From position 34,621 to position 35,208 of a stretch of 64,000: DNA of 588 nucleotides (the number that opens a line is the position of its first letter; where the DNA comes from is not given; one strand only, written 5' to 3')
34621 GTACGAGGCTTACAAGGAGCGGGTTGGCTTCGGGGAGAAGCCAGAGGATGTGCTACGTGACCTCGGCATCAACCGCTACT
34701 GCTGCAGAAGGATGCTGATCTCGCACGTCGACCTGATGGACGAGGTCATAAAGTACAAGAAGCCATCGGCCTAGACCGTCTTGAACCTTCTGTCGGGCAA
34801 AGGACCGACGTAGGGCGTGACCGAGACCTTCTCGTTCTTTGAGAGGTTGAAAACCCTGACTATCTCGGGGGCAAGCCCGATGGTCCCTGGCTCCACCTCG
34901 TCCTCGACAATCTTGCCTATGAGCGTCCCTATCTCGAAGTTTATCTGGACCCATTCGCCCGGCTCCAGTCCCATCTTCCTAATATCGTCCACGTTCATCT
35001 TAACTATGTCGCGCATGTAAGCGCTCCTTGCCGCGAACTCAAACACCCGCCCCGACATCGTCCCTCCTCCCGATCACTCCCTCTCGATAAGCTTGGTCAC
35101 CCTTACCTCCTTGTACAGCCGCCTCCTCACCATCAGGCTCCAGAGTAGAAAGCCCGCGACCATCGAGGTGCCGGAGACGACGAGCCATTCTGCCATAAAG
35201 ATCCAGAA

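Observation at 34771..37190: PrsW-type intramembrane protease directly upstream of a tail-anchored protein carrying a family-specific C-terminal TM domain: candidate new sorting/processing pair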

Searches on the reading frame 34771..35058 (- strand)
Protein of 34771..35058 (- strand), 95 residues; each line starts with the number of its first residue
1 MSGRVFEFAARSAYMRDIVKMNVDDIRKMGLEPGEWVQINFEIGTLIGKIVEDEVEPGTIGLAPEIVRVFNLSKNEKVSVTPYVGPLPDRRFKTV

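Call 6: search_protein_families(library=pfam, proteins=[window:34771-35058:-], max_evalue=0.1)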
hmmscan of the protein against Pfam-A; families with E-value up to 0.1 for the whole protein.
window:34771-35058:- (95 aa): 2 families
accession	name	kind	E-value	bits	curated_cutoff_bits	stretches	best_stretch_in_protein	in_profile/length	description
PF01568.27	Molydop_binding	-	0.00011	22.6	26.8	1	16-60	28-74/110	Molydopterin dinucleotide binding domain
PF02359.24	CDC48_N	-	0.0075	16.9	35.1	1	13-83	11-83/85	Cell division protein 48 (CDC48), N-terminal domain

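Call 7: search_protein_families(library=ncbifam, proteins=[window:34771-35058:-], max_evalue=0.1)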
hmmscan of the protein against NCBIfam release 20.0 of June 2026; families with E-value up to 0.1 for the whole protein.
window:34771-35058:- (95 aa): 4 families
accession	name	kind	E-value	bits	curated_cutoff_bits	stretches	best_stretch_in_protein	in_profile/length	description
TIGR02645.1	ARCH_P_rylase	hypoth_equivalog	8.7e-06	24.4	434.6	1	19-82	15-80/493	putative thymidine phosphorylase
TIGR03327.1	AMP_phos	equivalog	1.3e-05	24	535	1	16-82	13-81/500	AMP phosphorylase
NF042908.1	FMD_DH_FwdD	exception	0.04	14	175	1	17-53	31-67/129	tungsten-dependent formylmethanofuran dehydrogenase subunit FwdD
NF003338.0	PRK04350.1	subfamily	0.095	11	434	0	18-82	17-86/502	thymidine phosphorylase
